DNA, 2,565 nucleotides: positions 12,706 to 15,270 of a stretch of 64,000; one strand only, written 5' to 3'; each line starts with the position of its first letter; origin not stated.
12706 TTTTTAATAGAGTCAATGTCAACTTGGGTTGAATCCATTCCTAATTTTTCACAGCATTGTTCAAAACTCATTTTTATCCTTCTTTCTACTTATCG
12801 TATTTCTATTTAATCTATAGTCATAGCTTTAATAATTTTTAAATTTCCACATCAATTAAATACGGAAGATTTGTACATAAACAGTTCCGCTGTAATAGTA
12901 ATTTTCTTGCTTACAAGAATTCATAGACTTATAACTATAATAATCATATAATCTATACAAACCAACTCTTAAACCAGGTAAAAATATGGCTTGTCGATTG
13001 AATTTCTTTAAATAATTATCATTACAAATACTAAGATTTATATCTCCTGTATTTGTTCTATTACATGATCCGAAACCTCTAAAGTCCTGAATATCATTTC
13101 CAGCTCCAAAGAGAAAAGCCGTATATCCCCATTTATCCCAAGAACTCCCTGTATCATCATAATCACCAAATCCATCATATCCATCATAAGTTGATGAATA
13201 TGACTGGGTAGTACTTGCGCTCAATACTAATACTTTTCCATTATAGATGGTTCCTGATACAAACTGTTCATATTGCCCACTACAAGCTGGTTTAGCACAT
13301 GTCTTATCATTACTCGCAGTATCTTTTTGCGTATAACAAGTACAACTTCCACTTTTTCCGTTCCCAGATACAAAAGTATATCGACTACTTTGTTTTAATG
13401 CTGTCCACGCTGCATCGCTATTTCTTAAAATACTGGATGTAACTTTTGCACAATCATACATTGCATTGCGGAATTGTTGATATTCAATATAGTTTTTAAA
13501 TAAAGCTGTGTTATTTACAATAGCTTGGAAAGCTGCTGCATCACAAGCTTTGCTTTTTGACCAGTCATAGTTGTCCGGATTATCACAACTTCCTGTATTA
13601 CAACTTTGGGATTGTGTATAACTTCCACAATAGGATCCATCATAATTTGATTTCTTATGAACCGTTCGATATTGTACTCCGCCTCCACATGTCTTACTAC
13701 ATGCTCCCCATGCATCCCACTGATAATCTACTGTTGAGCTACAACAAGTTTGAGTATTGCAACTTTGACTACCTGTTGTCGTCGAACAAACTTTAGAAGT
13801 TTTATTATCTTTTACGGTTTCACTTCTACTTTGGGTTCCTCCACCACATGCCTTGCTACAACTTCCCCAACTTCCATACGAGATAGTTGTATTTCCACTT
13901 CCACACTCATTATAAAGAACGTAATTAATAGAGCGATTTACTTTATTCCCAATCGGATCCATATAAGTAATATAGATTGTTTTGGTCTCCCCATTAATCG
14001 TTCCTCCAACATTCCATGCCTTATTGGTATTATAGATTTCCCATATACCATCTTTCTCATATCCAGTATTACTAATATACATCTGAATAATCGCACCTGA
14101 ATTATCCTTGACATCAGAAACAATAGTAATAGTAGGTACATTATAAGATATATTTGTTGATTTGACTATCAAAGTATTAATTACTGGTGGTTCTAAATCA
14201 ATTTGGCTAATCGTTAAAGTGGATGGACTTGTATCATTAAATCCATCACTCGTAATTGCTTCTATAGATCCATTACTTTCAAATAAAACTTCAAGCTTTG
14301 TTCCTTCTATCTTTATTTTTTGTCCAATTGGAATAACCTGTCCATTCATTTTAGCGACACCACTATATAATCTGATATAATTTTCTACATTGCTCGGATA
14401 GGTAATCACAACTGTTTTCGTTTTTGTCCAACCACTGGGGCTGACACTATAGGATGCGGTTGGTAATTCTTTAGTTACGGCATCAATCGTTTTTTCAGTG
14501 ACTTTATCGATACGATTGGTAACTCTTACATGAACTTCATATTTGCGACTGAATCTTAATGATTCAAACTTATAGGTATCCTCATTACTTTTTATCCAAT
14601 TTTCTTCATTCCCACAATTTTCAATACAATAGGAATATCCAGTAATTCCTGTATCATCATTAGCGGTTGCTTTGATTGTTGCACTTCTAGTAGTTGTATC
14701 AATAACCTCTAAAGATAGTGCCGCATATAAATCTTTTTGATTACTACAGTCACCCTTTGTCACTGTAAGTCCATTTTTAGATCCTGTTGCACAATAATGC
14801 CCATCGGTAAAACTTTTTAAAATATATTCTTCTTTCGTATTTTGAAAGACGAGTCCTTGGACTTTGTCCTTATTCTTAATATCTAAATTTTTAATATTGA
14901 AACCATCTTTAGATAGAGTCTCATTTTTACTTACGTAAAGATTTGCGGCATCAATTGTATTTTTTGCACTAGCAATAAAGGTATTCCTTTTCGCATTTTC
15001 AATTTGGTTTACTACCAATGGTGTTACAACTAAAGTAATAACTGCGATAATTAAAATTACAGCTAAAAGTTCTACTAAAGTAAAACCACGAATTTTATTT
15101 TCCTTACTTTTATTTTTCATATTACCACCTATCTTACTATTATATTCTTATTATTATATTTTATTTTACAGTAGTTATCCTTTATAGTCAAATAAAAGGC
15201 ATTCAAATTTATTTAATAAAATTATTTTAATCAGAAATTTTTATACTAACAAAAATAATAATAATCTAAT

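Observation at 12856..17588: Giant type IV pilin-like proteins carrying two thrombospondin type-1 repeats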

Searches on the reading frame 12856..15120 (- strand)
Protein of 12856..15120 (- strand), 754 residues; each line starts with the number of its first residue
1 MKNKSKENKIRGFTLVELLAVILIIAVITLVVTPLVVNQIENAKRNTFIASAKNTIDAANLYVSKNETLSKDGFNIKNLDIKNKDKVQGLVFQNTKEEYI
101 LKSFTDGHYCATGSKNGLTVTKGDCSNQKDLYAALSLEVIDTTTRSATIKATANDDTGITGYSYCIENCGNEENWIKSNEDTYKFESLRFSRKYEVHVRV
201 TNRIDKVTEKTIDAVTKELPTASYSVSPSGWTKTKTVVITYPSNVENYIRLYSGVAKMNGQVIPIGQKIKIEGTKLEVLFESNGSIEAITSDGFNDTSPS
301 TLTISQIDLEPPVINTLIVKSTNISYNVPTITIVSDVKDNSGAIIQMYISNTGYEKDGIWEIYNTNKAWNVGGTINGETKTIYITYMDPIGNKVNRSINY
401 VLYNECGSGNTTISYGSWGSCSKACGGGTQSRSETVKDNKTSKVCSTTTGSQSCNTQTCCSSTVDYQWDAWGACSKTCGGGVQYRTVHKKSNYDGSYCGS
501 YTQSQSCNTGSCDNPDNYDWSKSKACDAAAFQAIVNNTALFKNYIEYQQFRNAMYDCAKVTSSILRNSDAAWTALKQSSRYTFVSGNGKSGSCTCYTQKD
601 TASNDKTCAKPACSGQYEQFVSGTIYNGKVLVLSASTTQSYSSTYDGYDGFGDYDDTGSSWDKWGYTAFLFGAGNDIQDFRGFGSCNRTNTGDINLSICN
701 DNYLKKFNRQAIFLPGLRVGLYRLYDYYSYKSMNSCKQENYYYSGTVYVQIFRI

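Call 3: search_protein_families(library=pfam, proteins=[window:12856-15120:-], max_evalue=1)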
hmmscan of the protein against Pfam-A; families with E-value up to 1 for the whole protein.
window:12856-15120:- (754 aa): 6 families
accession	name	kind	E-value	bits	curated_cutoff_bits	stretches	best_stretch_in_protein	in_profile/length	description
PF19028.6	TSP1_spondin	-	2.9e-12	47.1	41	2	467-512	5-52/52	Spondin-like TSP1 domain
PF00090.25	TSP_1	-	1.6e-08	35.1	21.6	2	467-512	2-49/49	Thrombospondin type 1 domain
PF19030.6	TSP1_ADAMTS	-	1.3e-05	25.8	23.8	2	468-512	3-55/55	Thrombospondin type 1 domain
PF07963.17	N_methyl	-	2.1e-05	24.4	21.2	1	9-32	3-26/27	Prokaryotic N-terminal methylation motif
PF19035.6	TSP1_CCN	-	0.00041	21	27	2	469-512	6-44/44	CCN3 Nov like TSP1 domain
PF00041.27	fn3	-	0.17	12.5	25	1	137-204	6-72/84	Fibronectin type III domain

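Call 4: search_protein_families(library=ncbifam, proteins=[window:12856-15120:-], max_evalue=1)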
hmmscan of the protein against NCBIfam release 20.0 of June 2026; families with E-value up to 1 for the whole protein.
window:12856-15120:- (754 aa): 12 families
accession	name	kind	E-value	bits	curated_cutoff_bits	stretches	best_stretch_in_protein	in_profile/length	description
NF040999.1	pilin_ComGC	equivalog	1.6e-06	28.2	75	1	11-63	2-54/84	competence type IV pilus major pilin ComGC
TIGR01710.1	typeII_sec_gspG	equivalog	1.7e-06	28.1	88.85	1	11-93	1-83/134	type II secretion system major pseudopilin GspG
NF040982.1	ComGD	equivalog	2.8e-06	27.8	70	1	11-59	2-50/139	competence type IV pilus minor pilin ComGD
TIGR02532.1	IV_pilin_GFxxxE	domain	0.00018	21.2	16.3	1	11-32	2-23/24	prepilin-type N-terminal cleavage/methylation domain-containing protein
NF038304.1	EPS_HpsC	equivalog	0.00026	20.6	200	1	2-65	12-75/318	hormogonium polysaccharide secretion pseudopilin HpsC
NF041013.1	T4P_ComGE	equivalog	0.00071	19.6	49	1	8-44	1-38/83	competence type IV pilus minor pilin ComGE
TIGR02596.1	TIGR02596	subfamily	0.004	17.3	70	1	13-59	1-47/196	Verru_Chthon cassette protein D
TIGR01708.2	typeII_sec_gspH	equivalog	0.0051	16.8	80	1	11-33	2-24/169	type II secretion system minor pseudopilin GspH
NF007862.0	PRK10574.1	equivalog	0.0074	16.4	138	1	9-43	3-37/145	prepilin peptidase-dependent pilin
NF041002.1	pilin_ComGF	equivalog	0.016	15.4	80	1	11-43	2-34/139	competence type IV pilus minor pilin ComGF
TIGR02599.1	TIGR02599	subfamily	0.017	14.4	256.5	1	12-45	1-34/361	Verru_Chthon cassette protein C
NF009147.0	PRK12496.1-4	equivalog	0.085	12.3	311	1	38-107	64-133/170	hypothetical protein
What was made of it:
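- On Competence pseudopilins ComGC-ComGG: Best is ComGC at 28.2 bits against 75, and ComGD at 27.8 against 70 (call 4)
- Checked: Family matches against curated cut-offs (calls 3, 4):
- Pfam and NCBIfam matches pass the curated cut-offs (calls 3, 4). The N-termini give sub-threshold similarity to ComGC, ComGD and GspG (call 4). All ComG equivalog scores are far below cut-off (28 against 75 bits, call 4).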

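Call 8: find_homologous_proteins(query=window:12856-15120:-, max_evalue=0.001)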
Query window:12856-15120:- (754 aa): 229 proteins with E <= 0.001 among 8000 candidates; the best 120 are listed.
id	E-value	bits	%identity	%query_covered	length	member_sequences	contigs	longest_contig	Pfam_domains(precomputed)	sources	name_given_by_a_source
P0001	0.0e+0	1713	100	100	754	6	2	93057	PF00090.26,PF07963.18,PF19028.7,PF19030.7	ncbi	-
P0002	0.0e+0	1387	82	100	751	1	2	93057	PF00090.26,PF19028.7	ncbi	-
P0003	0.0e+0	1262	73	99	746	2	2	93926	PF00090.26,PF07963.18,PF19028.7,PF19030.7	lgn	-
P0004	0.0e+0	1196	71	99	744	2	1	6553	PF00090.26,PF07963.18,PF19028.7,PF19030.7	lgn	-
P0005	2.6e-245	835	57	45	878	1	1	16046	PF00090.26,PF19028.7,PF00041.28,PF19030.7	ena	-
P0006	2.4e-236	805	55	47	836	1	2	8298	PF00090.26,PF07963.18,PF19028.7,PF19035.7,PF19030.7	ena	-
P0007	1.7e-234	799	48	60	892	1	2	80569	PF00090.26,PF19028.7,PF19035.7,PF19030.7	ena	-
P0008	1.2e-208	713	58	44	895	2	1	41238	PF00090.26,PF19028.7,PF24421.2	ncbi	-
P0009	3.6e-208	712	58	41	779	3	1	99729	PF00090.26,PF07963.18,PF19028.7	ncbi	-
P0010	2.3e-207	709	58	44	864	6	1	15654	PF07495.20,PF07963.18,PF19028.7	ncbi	-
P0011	6.6e-207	708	54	45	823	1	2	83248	PF00090.26,PF07963.18,PF19028.7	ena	-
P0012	1.2e-206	707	56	46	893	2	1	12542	PF00090.26,PF19028.7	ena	-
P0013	4.7e-204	698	61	41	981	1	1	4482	PF07495.20,PF19028.7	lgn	-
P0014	1.6e-203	696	57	45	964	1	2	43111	PF07495.20,PF00090.26,PF19028.7,PF19030.7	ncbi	-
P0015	2.4e-202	693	55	41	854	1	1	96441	PF00090.26,PF07963.18,PF19028.7,PF19030.7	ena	-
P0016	3.7e-192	659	58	41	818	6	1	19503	PF07495.20,PF07963.18,PF19028.7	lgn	-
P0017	7.8e-175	602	48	49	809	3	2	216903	PF07495.20,PF07963.18,PF19028.7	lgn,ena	-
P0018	6.9e-163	562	54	41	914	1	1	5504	PF07495.20,PF13306.13,PF07963.18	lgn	-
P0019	2.2e-128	448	57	40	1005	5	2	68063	PF07495.20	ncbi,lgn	-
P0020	1.3e-118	416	46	45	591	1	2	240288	PF07495.20,PF07963.18,PF18911.7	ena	-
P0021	4.4e-91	325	33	17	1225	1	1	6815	PF00090.26,PF19028.7,PF19035.7,PF19030.7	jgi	jgi:hypothetical protein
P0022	1.8e-87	313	37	13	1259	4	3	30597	PF00090.26,PF19028.7,PF19035.7,PF22195.3,PF19030.7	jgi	jgi:hypothetical protein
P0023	1.7e-86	309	52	14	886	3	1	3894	PF00090.26,PF07963.18,PF19028.7,PF19035.7,PF19030.7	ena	-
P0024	3.8e-82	295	35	21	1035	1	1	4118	PF00090.26,PF19028.7,PF19035.7,PF19030.7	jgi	-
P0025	3.4e-76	275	40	14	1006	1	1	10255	PF00090.26,PF19028.7,PF19035.7,PF19030.7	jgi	-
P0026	2.0e-70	256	38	15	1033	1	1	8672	PF00090.26,PF19028.7,PF19035.7,PF22195.3,PF19030.7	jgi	jgi:hypothetical protein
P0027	1.9e-69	253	32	18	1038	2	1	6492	PF00090.26,PF19028.7,PF19035.7,PF22195.3,PF19030.7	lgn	-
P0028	1.7e-67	247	30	16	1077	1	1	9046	PF00090.26,PF19028.7,PF19035.7,PF22195.3,PF19030.7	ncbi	-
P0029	7.6e-65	238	41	31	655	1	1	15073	PF00090.26,PF19028.7,PF19030.7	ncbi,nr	ncbi:MAG: hypothetical protein HFH86_04040, partial [Bacilli bacterium]|nr:hypothetical protein [Bac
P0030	2.0e-64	237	39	18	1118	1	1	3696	PF00090.26,PF19028.7,PF19035.7,PF22195.3,PF00187.25,PF19030.7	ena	-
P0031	3.9e-59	219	42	13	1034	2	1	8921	PF19193.7,PF00090.26,PF19028.7,PF19035.7,PF22195.3,PF00187.25,PF19030.7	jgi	-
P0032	4.5e-56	209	38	34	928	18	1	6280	PF00090.26,PF19028.7,PF19035.7,PF19030.7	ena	-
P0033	8.2e-54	201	39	14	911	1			PF00090.26,PF19028.7,PF19035.7,PF19030.7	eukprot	eukprot:TRINITY_DN80542_c0_g1_i1.p1 TRINITY_DN80542_c0_g1~~TRINITY_DN80542_c0_g1_i1.p1 ORF type:comp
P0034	1.5e-52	197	35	17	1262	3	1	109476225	PF02140.24,PF00090.26,PF19028.7,PF00057.24,PF22195.3,PF19030.7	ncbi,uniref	ncbi:SCO-spondin-like, partial [Ostrea edulis]|uniref:SCO-spondin-like n=1 Tax=Ostrea edulis TaxID=3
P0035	2.8e-52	196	36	29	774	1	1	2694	PF00090.26,PF07963.18,PF19028.7,PF19035.7,PF22195.3,PF19030.7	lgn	-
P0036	3.2e-49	186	44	13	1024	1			PF00090.26,PF19028.7,PF19030.7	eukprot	eukprot:scaffold3619_cov328-Prasinococcus_capsulatus_cf.AAC.12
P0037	7.7e-49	185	42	13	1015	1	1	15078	PF00090.26,PF19028.7,PF19035.7,PF22195.3,PF19030.7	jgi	jgi:Spondin-like TSP1 domain/Thrombospondin type 1 domain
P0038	2.1e-47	180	41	32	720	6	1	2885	PF00090.26,PF19028.7,PF19035.7,PF19030.7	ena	-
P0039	1.5e-46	178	42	21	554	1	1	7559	PF00090.26,PF07963.18,PF19028.7,PF19035.7,PF19030.7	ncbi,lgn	-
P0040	6.1e-46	175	46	13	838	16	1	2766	PF00090.26,PF19028.7,PF19035.7,PF22195.3,PF19030.7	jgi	-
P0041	2.0e-45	174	33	13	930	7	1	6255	PF00090.26,PF19028.7,PF19035.7,PF19030.7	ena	-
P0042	2.1e-43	167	37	39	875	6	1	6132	PF00090.26,PF07963.18,PF19028.7,PF19035.7,PF19030.7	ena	-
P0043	2.1e-43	167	38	34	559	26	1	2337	PF00090.26,PF07963.18,PF19028.7,PF19030.7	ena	-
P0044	8.6e-43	165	52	14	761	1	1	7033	PF00090.26,PF07963.18,PF19028.7,PF19030.7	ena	-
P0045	1.8e-42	164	40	32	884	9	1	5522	PF00090.26,PF19028.7,PF19035.7,PF19030.7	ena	-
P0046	7.4e-41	159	43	13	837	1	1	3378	PF00090.26,PF19028.7,PF19035.7,PF19030.7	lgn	-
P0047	2.4e-40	157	36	17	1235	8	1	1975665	PF00090.26,PF19028.7,PF22195.3,PF19030.7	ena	-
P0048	4.9e-40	156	26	67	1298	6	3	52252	PF07963.18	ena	-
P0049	6.8e-40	155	33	23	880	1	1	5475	PF00090.26,PF19028.7,PF19035.7,PF22195.3,PF00187.25,PF19030.7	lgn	-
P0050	4.5e-39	153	32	15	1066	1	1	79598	PF00090.26,PF19028.7,PF19035.7,PF22195.3,PF19030.7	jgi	jgi:Spondin-like TSP1 domain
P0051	2.8e-38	150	26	67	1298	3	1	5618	PF07963.18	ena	-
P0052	3.9e-38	150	34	28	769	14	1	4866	PF00090.26,PF07963.18,PF19028.7,PF19035.7,PF19030.7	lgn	-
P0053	8.1e-38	149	40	15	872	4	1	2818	PF00090.26,PF19028.7,PF19035.7,PF19030.7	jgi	-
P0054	8.9e-38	148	33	36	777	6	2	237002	PF00090.26,PF07963.18,PF19028.7,PF19030.7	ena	-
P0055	1.3e-37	148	55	13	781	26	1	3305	PF00090.26,PF07963.18,PF19028.7,PF19035.7,PF19030.7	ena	-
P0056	1.8e-37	147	40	28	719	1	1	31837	PF00090.26,PF07963.18,PF19028.7,PF19035.7,PF19030.7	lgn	-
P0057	2.3e-37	147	31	44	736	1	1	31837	PF00090.26,PF19028.7,PF19030.7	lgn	-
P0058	2.7e-36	144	30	41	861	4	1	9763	PF00090.26,PF07963.18,PF19028.7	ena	-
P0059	3.4e-36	143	36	15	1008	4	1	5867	PF00090.26,PF19028.7,PF19035.7,PF07699.20,PF19030.7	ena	-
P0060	3.6e-36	143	37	31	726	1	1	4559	PF00090.26,PF07963.18,PF19028.7,PF19035.7,PF19030.7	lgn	-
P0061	8.7e-36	142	41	13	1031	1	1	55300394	PF00090.26,PF17517.8,PF19028.7,PF22195.3,PF19030.7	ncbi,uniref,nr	ncbi:hypothetical protein KUTeg_006666 [Tegillarca granosa]|uniref:IgGFc-binding protein N-terminal 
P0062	1.0e-35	142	38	32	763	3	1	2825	PF00090.26,PF07963.18,PF19028.7,PF19035.7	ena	-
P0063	1.2e-34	138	33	30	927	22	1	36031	PF07963.18,PF19030.7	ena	-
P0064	2.4e-34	137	52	13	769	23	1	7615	PF00090.26,PF07963.18,PF19028.7,PF19035.7,PF19030.7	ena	-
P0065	2.7e-33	134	38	14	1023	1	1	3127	PF00090.26,PF19028.7,PF19035.7,PF22195.3,PF19030.7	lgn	-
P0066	9.2e-33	132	43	13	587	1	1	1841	PF00090.26,PF19028.7,PF19035.7,PF00652.29,PF19030.7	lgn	-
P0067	1.6e-32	131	47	22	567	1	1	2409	PF00090.26,PF02384.23,PF19028.7,PF19035.7,PF19030.7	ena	-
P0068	1.2e-31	128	46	17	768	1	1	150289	PF00090.26,PF07963.18,PF19028.7,PF19035.7,PF19030.7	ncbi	-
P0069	1.6e-31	128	27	69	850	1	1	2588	PF00090.26,PF07963.18,PF19028.7,PF19035.7,PF19030.7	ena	-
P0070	4.2e-31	126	43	15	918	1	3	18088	PF00090.26,PF19028.7,PF19035.7,PF19030.7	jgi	jgi:hypothetical protein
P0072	2.3e-30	124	46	12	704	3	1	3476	PF00090.26,PF07963.18,PF19028.7,PF19030.7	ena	-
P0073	3.1e-30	124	35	28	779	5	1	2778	PF00090.26,PF07963.18,PF19028.7,PF19035.7,PF19030.7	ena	-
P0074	3.9e-30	123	39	16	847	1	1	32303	PF00090.26,PF19028.7,PF19030.7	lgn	-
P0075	7.2e-30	122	29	23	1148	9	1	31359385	PF00090.26,PF19028.7,PF19035.7,PF22195.3,PF19030.7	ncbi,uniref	ncbi:A disintegrin and metalloproteinase with thrombospondin motifs adt-1 isoform X1 [Pocillopora ve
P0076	7.5e-30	122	33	34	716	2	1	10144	PF00090.26,PF07963.18,PF19028.7,PF19030.7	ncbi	-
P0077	3.2e-28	117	51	15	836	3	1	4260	PF00090.26,PF07963.18,PF19028.7,PF19030.7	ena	-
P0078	1.0e-27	115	31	29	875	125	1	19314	PF00090.26,PF07963.18,PF19030.7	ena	-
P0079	2.4e-27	114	29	35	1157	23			PF00090.26,PF17517.8,PF19028.7,PF00057.24,PF22195.3,PF19030.7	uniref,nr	uniref:SCO-spondin-like isoform X5 n=1 Tax=Crassostrea virginica TaxID=6565 RepID=A0A8B8EXK8_CRAVI|n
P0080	3.0e-27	114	52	14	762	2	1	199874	PF00090.26,PF07963.18,PF19028.7,PF19030.7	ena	-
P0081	2.7e-26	110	38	14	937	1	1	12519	PF00090.26,PF19028.7,PF19035.7,PF19030.7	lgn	-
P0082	3.5e-26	110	30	41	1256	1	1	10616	PF07963.18,PF00041.28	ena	-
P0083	4.6e-26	110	30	28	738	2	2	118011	PF00090.26,PF07963.18,PF19028.7,PF19035.7,PF19030.7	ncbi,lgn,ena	-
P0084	9.2e-26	109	33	29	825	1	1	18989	PF07963.18,PF19030.7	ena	-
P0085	1.4e-25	108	42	13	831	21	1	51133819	PF00090.26,PF00059.28,PF19028.7,PF00057.24,PF22195.3,PF19030.7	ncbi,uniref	ncbi:SCO-spondin isoform X1 [Magallana gigas]|uniref:SCO-spondin isoform X1 n=1 Tax=Magallana gigas 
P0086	4.4e-25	106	45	13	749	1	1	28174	PF00090.26,PF07963.18,PF19028.7,PF19030.7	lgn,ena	-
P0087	5.0e-25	106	33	33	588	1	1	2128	PF07963.18,PF19028.7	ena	-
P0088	5.1e-25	106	32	17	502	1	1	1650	PF00090.26,PF19028.7,PF19035.7,PF19030.7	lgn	-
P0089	6.4e-25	106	33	28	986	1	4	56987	PF07963.18,PF19077.7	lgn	-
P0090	1.9e-24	104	45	13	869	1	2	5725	PF00090.26,PF19028.7,PF19030.7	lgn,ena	-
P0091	2.4e-24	104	35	19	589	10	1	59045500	PF02140.24,PF00090.26,PF19028.7,PF00057.24,PF22195.3,PF19030.7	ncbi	ncbi:coadhesin-like [Crassostrea virginica]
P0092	3.3e-24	104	40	20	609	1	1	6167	PF00090.26,PF07963.18,PF19028.7,PF19035.7,PF19030.7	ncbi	-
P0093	4.0e-24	103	37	15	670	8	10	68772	PF00090.26,PF19028.7,PF19035.7,PF22195.3,PF19030.7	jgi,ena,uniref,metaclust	uniref:Spondin-like TSP1 domain-containing protein n=1 Tax=viral metagenome TaxID=1070528 RepID=A0A6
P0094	8.6e-24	102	39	21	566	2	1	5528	PF07963.18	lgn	-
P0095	9.5e-24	102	34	31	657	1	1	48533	PF00090.26,PF07963.18,PF19028.7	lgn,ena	-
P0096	1.3e-23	102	41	14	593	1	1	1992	PF00090.26,PF19028.7,PF19030.7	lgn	-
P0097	1.4e-23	102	27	60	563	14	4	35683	PF07963.18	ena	-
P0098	1.6e-23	101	34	31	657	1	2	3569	PF00090.26,PF07963.18,PF19028.7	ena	-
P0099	1.6e-23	101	34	31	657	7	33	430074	PF00090.26,PF07963.18,PF19028.7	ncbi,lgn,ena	-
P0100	1.7e-23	101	27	60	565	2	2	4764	PF07963.18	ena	-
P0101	1.7e-23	101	41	15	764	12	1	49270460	PF00090.26,PF00059.28,PF19028.7,PF00057.24,PF22195.3,PF19030.7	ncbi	ncbi:coadhesin-like [Crassostrea virginica]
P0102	2.2e-23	101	34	31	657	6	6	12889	PF00090.26,PF07963.18,PF19028.7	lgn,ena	-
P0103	2.7e-23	101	38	13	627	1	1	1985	PF00090.26,PF19028.7,PF16403.12,PF19035.7,PF19030.7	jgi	-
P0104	3.1e-23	100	37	14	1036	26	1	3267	PF02140.24,PF00090.26,PF19028.7,PF19035.7,PF22195.3,PF19030.7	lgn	-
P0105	4.2e-23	100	37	15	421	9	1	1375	PF00090.26,PF19028.7,PF19035.7,PF19030.7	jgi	-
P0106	8.4e-23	99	30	34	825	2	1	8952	PF00090.26,PF07963.18,PF19035.7,PF19030.7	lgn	-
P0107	9.1e-23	99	32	19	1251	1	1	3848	PF00090.26,PF19028.7,PF19035.7,PF22195.3,PF19030.7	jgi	-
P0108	1.9e-22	98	29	22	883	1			PF00090.26,PF19028.7,PF19035.7,PF19030.7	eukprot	eukprot:TRINITY_DN2280_c0_g1_i14.p1 TRINITY_DN2280_c0_g1~~TRINITY_DN2280_c0_g1_i14.p1 ORF type:compl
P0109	1.1e-21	95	45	15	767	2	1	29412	PF00090.26,PF07963.18,PF19028.7,PF19035.7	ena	-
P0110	1.3e-21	95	33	23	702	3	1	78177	PF00090.26,PF19028.7,PF19030.7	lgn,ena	-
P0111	4.7e-21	93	35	13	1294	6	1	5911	PF00090.26,PF19028.7,PF19035.7,PF19030.7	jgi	jgi:hypothetical protein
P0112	5.2e-21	93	35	18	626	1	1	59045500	PF02140.24,PF00090.26,PF19028.7,PF00057.24,PF22195.3,PF19030.7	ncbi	ncbi:coadhesin-like [Crassostrea virginica]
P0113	9.2e-21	92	22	68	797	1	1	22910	PF00090.26,PF19028.7,PF19030.7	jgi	-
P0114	1.2e-20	92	33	26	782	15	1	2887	PF19028.7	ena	-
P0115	1.4e-20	92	48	17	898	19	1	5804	PF00090.26,PF07963.18,PF19028.7,PF19030.7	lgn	-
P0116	2.4e-20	91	48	17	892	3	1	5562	PF00090.26,PF07963.18,PF19028.7,PF19030.7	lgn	-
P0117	3.4e-20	90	48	17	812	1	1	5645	PF00090.26,PF07963.18,PF19028.7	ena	-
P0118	9.0e-20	89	36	29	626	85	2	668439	PF07963.18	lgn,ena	-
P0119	9.0e-20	89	48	14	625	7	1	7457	PF00090.26,PF07963.18,PF19028.7,PF19030.7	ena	-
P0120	1.0e-19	89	46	13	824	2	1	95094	PF00090.26,PF19028.7,PF19030.7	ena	-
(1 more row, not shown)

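Call 10: find_related_loci(query=window:12856-15120:-, collection=genome_contigs, flank=10000)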
Query window:12856-15120:- (754 aa) in genome_contigs; peptide patterns used: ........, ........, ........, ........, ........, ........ (x = any residue, [..] = any of these).
41 stretches matched a pattern, but none encodes a relative of the query by tblastn (E <= 1e-3).
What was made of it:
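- Tried and rejected: Genome collection scan with the single protein (call 10).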

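Call 11: find_encoding_contigs(protein=P0001, flank=10000, max_places=4)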
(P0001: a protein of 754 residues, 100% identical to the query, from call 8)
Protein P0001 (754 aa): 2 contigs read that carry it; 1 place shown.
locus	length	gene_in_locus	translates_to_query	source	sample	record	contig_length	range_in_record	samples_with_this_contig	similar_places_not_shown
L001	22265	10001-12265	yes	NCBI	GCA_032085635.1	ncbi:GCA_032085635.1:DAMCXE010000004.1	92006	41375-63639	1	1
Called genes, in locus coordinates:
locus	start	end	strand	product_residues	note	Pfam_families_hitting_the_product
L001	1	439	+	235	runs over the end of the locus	PF03193:RsgA_GTPase (faint), PF02463:SMC_N (faint), PF00005:ABC_tran, PF13304:AAA_21 (faint)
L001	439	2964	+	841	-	PF12704:MacB_PCD (faint), PF02687:FtsX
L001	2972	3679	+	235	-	PF02463:SMC_N (faint), PF01637:ATPase_2 (weak), PF00005:ABC_tran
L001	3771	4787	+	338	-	PF04991:LicD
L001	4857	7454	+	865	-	PF02739:5_3_exonuc_N, PF01367:5_3_exonuc, PF22619:DNA_polI_exo1, PF00476:DNA_pol_A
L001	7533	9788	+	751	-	PF19028:TSP1_spondin (weak), PF00090:TSP_1 (weak), PF19028:TSP1_spondin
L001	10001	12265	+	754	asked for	PF07963:N_methyl (faint), PF19030:TSP1_ADAMTS (faint), PF19028:TSP1_spondin (weak), PF00090:TSP_1 (weak), PF19028:TSP1_spondin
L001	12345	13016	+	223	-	PF00226:DnaJ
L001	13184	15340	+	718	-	PF09371:Tex_N, PF22706:Tex_central_region, PF16921:Tex_YqgF, PF14635:HHH_7, PF12836:HHH_3, PF17674:HHH_9, PF00575:S1, PF23459:S1_RRP5 (weak)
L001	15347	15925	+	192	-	-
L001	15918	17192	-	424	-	PF04055:Radical_SAM, PF16199:Radical_SAM_C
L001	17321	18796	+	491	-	PF03606:DcuC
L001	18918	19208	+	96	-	PF06949:DUF1292 (weak)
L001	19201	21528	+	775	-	-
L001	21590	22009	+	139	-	PF01957:NfeD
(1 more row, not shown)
